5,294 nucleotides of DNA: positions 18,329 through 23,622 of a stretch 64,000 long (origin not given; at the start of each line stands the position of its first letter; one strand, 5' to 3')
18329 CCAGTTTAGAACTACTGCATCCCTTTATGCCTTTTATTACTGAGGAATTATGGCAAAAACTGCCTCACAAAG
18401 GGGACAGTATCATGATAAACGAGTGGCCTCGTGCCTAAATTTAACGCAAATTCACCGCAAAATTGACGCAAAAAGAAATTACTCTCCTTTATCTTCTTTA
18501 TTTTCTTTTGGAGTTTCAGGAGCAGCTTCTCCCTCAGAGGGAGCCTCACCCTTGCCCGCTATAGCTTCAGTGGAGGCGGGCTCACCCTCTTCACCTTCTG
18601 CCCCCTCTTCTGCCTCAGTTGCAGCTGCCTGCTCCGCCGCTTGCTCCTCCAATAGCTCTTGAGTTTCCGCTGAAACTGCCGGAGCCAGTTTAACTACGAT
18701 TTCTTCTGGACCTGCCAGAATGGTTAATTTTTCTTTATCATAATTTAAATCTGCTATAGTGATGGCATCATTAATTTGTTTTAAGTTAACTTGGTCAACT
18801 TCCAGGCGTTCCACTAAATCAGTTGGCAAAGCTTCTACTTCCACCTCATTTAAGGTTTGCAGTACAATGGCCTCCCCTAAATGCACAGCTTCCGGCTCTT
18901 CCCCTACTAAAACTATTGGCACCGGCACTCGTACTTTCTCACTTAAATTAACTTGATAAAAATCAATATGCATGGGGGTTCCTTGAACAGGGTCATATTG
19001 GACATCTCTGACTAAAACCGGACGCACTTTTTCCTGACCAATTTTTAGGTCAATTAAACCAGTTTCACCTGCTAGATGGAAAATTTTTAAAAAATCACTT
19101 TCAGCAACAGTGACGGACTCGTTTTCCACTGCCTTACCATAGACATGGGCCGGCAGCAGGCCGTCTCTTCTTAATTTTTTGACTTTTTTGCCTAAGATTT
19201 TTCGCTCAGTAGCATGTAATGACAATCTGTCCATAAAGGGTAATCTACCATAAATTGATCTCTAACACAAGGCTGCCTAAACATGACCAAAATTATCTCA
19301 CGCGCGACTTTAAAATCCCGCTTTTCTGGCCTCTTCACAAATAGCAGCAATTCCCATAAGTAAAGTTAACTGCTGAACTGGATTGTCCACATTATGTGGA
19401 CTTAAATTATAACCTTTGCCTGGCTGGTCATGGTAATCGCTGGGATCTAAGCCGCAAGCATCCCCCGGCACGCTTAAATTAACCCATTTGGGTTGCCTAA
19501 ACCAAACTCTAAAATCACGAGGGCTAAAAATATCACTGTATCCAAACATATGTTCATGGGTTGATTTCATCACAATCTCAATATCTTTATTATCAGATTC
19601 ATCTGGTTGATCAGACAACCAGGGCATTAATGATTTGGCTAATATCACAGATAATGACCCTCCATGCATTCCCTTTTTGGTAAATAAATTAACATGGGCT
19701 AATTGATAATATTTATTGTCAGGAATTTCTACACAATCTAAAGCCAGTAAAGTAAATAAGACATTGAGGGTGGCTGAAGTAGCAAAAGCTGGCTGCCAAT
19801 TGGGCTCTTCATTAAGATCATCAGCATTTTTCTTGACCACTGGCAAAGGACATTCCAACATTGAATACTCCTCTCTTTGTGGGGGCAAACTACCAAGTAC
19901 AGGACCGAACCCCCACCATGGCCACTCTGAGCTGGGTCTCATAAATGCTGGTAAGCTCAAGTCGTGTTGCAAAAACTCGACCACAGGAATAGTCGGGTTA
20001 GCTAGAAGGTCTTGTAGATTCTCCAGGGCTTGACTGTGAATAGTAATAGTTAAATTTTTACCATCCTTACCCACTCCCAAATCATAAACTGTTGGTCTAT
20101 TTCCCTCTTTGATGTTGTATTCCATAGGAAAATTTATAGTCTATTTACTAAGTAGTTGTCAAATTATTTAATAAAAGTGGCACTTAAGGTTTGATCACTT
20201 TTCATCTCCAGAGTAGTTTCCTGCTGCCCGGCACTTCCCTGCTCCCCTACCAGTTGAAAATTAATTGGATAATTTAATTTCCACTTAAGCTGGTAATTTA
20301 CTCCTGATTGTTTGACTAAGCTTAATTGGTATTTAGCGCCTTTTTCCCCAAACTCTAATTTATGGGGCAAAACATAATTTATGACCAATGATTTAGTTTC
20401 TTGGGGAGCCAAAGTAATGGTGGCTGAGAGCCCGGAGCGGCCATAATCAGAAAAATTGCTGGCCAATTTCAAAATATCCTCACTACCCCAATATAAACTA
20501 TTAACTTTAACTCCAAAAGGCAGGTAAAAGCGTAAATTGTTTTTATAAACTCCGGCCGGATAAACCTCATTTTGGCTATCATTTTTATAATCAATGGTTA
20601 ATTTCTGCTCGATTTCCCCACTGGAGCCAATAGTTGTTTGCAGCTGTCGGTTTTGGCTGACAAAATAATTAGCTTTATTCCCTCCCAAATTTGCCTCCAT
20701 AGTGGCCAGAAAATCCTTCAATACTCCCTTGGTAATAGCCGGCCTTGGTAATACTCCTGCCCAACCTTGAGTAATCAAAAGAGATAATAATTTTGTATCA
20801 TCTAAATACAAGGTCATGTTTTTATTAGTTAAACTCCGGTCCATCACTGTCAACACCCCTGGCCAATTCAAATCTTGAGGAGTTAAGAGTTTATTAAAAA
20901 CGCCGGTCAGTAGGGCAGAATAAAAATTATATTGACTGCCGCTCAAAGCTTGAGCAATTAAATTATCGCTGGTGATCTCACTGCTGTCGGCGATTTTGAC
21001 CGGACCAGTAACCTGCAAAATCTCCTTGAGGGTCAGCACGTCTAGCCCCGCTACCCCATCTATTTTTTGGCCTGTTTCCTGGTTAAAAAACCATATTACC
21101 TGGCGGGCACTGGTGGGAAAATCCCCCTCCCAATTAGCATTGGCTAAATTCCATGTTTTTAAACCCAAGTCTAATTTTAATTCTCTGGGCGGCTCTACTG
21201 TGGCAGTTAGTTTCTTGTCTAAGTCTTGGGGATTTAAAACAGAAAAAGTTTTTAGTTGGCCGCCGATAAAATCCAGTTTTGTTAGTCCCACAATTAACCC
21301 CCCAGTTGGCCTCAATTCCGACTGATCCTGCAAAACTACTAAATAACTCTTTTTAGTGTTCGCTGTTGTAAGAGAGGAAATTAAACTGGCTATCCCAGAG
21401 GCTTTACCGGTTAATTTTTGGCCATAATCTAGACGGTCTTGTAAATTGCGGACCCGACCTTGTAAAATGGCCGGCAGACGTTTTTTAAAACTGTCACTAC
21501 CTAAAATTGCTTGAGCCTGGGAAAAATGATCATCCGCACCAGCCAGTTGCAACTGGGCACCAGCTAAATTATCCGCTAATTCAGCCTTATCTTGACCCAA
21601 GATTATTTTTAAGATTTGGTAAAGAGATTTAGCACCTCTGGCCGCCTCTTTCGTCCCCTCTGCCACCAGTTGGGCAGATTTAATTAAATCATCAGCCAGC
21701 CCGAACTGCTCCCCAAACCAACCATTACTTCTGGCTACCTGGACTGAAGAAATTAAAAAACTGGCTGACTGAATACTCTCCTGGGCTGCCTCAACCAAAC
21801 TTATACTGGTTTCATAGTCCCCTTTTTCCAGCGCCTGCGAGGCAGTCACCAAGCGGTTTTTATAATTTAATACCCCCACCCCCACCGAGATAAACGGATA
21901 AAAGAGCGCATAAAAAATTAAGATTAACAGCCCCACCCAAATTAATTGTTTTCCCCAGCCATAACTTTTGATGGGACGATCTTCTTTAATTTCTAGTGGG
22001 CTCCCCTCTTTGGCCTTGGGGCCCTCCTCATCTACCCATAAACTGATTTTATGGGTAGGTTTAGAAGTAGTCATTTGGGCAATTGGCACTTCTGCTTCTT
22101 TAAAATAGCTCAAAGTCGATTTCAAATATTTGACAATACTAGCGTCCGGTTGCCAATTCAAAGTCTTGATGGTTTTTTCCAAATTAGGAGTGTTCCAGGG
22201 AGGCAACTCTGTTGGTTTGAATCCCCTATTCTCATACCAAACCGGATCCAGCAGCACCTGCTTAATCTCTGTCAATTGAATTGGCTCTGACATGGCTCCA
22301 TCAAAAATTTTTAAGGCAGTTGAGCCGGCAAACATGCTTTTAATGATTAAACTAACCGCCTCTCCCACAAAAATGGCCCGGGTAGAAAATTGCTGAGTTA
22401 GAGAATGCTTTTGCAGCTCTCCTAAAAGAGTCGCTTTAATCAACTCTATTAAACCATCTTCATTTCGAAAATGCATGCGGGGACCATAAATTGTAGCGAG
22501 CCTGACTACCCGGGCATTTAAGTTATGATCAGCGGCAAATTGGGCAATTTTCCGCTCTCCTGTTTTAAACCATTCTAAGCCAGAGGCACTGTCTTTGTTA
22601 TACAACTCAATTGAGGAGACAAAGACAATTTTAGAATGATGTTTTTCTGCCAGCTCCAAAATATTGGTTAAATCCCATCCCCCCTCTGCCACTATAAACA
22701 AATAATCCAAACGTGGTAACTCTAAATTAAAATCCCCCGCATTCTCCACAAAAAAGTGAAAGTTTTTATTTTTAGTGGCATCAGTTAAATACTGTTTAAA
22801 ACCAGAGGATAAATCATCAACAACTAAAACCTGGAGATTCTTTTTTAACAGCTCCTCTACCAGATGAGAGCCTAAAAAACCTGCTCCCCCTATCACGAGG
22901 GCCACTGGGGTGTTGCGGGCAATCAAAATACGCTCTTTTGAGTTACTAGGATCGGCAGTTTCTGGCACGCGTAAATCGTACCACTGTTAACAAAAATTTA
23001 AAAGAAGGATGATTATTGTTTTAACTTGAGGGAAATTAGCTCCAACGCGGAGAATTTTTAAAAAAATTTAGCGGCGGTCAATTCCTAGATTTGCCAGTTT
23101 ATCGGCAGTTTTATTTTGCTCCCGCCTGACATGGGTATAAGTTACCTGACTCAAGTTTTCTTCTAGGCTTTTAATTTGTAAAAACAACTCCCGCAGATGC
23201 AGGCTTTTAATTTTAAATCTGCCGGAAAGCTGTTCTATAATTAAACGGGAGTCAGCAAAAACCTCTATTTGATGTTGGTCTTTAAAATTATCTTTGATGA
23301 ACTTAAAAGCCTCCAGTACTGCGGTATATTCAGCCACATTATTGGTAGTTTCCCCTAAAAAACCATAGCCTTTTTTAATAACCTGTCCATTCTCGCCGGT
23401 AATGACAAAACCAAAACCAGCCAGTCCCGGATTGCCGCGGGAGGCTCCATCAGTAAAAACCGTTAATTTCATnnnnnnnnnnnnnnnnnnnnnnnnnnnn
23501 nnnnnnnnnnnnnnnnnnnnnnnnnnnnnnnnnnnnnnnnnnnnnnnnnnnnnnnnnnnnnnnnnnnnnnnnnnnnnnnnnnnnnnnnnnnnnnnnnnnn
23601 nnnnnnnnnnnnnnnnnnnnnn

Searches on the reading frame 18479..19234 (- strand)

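Call 98: search_protein_families(library=pfam, proteins=[window:18479-19234:-], max_evalue=0.001)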
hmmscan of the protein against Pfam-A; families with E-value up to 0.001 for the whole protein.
window:18479-19234:- (251 aa): 2 families
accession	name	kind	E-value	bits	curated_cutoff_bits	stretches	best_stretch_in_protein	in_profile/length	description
PF01386.24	Ribosomal_L25p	-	5.9e-21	75.2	23.6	1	6-92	1-82/82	Ribosomal L25p family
PF14693.11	Ribosomal_TL5_C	-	7.4e-14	52.3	27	1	100-185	1-82/84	Ribosomal protein TL5, C-terminal domain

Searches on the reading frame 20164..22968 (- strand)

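Call 35: search_protein_families(library=pfam, proteins=[window:20164-22968:-], max_evalue=0.001)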
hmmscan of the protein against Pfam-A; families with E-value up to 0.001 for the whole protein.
window:20164-22968:- (934 aa): 5 families
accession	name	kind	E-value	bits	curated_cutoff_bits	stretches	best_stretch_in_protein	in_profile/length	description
PF13196.11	DUF4012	-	3.2e-24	86.5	28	1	539-674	3-139/144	Protein of unknown function (DUF4012)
PF01370.27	Epimerase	-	2e-11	44.2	20.9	1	23-180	1-193/240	NAD dependent epimerase/dehydratase family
PF16363.11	GDP_Man_Dehyd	-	6.2e-06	26.3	27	1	24-69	1-47/332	GDP-mannose 4,6 dehydratase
PF07993.18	NAD_binding_4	-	0.0005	19.8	20.1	0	27-46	3-22/258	Male sterility protein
PF01073.25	3Beta_HSD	-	0.00068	19.2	22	0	24-66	1-42/280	3-beta hydroxysteroid dehydrogenase/isomerase family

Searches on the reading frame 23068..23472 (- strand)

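Call 99: search_protein_families(library=pfam, proteins=[window:23068-23472:-], max_evalue=0.001)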
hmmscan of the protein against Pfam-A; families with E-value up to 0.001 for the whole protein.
window:23068-23472:- (134 aa): 2 families
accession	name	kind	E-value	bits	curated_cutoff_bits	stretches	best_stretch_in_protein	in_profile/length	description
PF13456.12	RVT_3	-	4.1e-21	75.6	21.6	1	7-129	2-122/123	Reverse transcriptase-like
PF00075.30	RNase_H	-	1.5e-13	51.6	25.8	1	2-130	3-139/141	RNase H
